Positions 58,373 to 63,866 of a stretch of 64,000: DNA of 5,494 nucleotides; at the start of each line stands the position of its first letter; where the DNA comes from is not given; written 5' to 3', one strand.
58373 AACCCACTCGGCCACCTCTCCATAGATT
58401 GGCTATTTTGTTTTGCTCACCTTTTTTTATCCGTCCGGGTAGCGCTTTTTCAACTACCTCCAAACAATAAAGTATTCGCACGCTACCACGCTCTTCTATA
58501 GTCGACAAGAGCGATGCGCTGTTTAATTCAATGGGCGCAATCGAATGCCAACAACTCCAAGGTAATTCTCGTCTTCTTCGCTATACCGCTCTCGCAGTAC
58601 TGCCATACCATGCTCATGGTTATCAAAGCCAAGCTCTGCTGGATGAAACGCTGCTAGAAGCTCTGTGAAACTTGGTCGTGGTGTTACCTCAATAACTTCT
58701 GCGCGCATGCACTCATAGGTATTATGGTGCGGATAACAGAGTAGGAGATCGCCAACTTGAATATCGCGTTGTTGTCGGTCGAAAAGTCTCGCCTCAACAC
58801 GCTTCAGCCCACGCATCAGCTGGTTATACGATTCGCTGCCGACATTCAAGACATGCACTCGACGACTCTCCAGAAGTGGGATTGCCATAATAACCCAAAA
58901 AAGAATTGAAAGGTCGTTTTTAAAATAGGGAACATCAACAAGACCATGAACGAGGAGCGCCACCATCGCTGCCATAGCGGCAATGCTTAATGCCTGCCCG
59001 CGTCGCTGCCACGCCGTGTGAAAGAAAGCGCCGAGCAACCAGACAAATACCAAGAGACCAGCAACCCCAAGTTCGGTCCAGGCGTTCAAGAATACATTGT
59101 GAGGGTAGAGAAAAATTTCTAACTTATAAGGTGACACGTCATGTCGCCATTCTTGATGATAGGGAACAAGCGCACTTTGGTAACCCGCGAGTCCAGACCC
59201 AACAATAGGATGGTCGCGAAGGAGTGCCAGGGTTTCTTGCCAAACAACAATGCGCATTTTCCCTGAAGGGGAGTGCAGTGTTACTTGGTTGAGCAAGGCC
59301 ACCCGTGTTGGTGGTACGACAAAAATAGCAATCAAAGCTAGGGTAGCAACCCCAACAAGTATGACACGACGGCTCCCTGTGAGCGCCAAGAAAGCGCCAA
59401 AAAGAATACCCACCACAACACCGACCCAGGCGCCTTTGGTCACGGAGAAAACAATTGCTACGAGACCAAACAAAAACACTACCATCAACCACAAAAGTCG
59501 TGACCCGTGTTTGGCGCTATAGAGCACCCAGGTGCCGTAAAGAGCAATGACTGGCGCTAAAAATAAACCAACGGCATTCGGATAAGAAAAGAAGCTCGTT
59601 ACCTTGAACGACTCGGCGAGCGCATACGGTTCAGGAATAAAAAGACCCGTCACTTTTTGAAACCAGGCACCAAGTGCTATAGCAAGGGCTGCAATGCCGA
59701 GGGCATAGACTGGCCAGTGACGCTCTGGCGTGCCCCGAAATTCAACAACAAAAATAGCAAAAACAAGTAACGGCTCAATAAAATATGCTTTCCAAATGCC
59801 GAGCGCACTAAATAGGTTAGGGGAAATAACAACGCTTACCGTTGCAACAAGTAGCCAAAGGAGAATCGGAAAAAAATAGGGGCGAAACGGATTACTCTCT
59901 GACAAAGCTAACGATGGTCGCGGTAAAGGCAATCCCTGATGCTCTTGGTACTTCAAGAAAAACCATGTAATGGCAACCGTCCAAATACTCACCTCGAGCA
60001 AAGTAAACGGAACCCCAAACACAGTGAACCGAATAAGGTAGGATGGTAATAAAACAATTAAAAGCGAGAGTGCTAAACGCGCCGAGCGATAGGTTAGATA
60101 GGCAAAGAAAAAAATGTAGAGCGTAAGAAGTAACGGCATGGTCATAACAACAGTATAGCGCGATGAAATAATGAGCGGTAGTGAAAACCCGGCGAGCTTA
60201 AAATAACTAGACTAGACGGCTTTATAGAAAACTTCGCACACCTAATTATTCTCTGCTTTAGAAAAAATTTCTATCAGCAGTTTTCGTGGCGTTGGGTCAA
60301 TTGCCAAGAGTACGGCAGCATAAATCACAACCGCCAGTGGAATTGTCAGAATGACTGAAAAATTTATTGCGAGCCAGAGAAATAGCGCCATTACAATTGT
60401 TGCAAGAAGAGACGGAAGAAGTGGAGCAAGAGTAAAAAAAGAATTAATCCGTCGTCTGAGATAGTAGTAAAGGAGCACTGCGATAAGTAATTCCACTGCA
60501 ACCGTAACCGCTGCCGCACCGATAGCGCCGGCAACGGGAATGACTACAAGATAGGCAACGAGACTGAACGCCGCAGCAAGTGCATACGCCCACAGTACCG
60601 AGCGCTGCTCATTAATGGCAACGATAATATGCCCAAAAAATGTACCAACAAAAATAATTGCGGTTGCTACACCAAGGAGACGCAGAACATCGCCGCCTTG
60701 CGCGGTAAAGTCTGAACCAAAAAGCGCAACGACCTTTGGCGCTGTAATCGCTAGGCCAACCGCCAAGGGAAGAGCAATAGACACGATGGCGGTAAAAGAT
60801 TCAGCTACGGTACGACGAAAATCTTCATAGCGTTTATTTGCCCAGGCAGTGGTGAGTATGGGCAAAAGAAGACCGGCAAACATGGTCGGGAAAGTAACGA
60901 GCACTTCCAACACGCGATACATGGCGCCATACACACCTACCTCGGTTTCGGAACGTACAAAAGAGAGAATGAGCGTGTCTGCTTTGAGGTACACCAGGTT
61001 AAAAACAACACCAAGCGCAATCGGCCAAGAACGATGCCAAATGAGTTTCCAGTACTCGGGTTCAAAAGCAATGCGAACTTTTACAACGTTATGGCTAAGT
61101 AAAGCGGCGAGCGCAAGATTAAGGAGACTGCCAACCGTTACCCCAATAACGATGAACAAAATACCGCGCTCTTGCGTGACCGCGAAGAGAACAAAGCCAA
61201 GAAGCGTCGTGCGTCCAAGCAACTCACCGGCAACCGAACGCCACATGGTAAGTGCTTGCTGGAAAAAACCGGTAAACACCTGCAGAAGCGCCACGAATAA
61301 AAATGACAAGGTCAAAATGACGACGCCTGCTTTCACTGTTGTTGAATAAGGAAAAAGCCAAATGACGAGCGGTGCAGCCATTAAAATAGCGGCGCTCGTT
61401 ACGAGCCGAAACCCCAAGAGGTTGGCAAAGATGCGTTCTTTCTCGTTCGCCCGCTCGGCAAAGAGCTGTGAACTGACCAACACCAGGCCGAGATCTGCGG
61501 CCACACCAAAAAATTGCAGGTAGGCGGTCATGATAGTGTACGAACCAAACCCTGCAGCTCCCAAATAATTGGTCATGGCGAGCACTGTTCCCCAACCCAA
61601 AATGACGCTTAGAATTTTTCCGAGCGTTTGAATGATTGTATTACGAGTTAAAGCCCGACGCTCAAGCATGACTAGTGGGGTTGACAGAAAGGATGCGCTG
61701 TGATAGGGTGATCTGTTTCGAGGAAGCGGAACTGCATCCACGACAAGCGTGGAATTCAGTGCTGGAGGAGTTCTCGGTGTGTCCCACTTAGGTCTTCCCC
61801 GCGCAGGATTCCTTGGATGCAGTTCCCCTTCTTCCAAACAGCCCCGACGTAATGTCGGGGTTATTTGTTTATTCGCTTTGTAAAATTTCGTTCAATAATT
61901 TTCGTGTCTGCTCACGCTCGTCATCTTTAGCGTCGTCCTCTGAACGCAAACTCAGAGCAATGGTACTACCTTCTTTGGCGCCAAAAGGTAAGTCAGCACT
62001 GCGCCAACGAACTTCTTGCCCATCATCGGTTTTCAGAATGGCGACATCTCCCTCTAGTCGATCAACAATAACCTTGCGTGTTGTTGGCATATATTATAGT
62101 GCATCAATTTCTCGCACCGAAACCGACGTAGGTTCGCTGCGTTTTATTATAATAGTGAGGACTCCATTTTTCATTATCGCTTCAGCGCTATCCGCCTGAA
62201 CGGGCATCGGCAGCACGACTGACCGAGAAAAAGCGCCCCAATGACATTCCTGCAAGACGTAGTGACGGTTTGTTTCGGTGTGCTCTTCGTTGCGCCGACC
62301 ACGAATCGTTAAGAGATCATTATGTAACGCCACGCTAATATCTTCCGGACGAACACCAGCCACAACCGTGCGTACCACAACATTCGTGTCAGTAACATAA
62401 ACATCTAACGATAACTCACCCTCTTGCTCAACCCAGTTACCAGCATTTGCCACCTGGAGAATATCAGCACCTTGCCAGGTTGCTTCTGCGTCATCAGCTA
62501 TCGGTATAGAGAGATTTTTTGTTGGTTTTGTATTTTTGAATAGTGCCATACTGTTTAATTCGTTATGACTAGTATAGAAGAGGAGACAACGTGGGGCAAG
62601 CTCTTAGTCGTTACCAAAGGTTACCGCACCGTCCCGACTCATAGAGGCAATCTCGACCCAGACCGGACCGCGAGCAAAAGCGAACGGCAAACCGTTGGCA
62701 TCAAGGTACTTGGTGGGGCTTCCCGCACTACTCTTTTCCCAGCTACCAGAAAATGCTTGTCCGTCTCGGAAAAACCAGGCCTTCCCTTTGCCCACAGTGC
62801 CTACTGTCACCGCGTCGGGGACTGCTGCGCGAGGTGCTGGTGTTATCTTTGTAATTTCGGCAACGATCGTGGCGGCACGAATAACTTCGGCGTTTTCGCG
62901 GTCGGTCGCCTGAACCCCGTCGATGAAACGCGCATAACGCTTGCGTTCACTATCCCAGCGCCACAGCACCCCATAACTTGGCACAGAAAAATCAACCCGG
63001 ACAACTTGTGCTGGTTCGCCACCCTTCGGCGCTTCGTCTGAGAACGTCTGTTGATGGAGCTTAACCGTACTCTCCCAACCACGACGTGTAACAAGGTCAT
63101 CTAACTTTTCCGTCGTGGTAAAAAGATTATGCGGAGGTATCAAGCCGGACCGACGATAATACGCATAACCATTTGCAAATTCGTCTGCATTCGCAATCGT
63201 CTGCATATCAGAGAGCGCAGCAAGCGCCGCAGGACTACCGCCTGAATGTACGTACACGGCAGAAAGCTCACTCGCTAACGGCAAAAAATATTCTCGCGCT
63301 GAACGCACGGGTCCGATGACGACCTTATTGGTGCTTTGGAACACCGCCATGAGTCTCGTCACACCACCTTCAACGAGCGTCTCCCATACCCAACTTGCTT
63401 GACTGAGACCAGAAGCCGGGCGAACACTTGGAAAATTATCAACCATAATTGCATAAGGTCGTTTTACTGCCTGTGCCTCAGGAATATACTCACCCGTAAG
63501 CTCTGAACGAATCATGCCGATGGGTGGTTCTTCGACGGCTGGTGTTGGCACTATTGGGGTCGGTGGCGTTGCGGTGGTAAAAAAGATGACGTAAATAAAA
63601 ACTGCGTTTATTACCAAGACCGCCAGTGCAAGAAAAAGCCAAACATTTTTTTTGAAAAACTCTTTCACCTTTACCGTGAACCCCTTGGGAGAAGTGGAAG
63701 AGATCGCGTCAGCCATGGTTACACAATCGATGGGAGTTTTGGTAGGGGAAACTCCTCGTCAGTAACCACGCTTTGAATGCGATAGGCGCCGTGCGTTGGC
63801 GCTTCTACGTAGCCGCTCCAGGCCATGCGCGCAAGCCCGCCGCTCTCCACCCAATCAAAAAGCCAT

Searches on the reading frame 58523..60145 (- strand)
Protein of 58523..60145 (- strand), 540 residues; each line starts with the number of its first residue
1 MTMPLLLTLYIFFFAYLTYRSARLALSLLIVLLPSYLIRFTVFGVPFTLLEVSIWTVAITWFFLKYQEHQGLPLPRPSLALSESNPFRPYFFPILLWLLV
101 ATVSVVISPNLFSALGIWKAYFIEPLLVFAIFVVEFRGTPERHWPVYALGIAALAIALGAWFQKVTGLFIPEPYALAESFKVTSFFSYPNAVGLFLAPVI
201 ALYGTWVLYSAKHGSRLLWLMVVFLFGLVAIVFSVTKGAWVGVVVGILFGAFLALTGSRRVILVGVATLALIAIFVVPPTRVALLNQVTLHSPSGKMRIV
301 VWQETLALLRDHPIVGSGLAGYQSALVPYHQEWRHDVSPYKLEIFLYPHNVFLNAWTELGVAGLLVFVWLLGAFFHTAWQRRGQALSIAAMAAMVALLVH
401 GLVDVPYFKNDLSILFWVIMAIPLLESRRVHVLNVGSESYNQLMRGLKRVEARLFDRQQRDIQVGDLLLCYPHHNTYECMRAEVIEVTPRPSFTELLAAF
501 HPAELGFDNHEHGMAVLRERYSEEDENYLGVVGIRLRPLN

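Call 9: search_protein_families(library=pfam, proteins=[window:58523-60145:-], max_evalue=0.001)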
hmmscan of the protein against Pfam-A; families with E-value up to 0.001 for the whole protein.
window:58523-60145:- (540 aa): 2 families
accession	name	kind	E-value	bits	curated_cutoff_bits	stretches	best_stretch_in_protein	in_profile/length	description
PF04932.20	Wzy_C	-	9.7e-19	68.1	31.7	1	223-368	2-149/149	O-Antigen ligase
PF04266.20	ASCH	-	1.1e-06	29.7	21.2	1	435-538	3-101/103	ASCH domain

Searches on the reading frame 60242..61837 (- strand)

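Call 9: search_protein_families(library=pfam, proteins=[window:60242-61837:-], max_evalue=0.001)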
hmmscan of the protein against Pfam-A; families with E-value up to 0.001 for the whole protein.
window:60242-61837:- (531 aa): 2 families
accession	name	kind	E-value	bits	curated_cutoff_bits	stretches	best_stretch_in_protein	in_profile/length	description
PF01943.22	Polysacc_synt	-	9.3e-18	65.1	28.2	1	63-330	1-272/274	Polysaccharide biosynthesis protein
PF13440.11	Polysacc_synt_3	-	7.6e-15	55.3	23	1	92-376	6-287/293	Polysaccharide biosynthesis protein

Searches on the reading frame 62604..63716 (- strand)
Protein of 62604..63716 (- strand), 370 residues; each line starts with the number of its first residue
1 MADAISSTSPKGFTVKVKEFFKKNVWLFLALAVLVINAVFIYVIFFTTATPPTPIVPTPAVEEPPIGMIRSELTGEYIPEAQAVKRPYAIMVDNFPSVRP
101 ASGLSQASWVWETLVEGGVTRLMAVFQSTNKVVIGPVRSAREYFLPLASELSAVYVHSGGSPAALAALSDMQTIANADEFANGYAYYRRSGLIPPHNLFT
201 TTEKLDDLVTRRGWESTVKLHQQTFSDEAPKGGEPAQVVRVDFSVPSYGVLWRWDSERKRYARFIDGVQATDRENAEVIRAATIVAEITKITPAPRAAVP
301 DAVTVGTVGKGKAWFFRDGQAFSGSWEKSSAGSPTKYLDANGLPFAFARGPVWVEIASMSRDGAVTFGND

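Call 9: search_protein_families(library=pfam, proteins=[window:62604-63716:-], max_evalue=0.001)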
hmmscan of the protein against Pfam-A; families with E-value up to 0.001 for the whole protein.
window:62604-63716:- (370 aa): 2 families
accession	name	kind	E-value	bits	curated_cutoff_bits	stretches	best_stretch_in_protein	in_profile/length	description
PF11258.13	DUF3048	-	1.2e-42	145.9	25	1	73-214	1-147/148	Protein of unknown function (DUF3048) N-terminal domain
PF17479.7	DUF3048_C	-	8.9e-20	71.6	25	1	240-354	2-114/114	Protein of unknown function (DUF3048) C-terminal domain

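Call 102: find_encoding_contigs(protein=window:62604-63716:-, flank=10000, max_places=3)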
Protein window:62604-63716:- (370 aa): 1 contig read that carries it; 1 place shown.
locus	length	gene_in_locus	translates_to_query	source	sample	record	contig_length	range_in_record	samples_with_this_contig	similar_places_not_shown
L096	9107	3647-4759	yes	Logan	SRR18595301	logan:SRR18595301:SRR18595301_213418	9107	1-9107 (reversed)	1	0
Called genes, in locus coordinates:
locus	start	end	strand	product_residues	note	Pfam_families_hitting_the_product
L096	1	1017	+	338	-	?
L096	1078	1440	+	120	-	-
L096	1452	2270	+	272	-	PF01261:AP_endonuc_2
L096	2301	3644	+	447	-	PF22053:DUF6938 (weak)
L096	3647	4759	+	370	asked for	PF11258:DUF3048, PF17479:DUF3048_C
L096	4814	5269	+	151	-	PF00011:HSP20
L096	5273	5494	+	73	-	PF11213:DUF3006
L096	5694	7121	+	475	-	PF01943:Polysacc_synt, PF13440:Polysacc_synt_3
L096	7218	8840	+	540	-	PF04932:Wzy_C, PF04266:ASCH (weak)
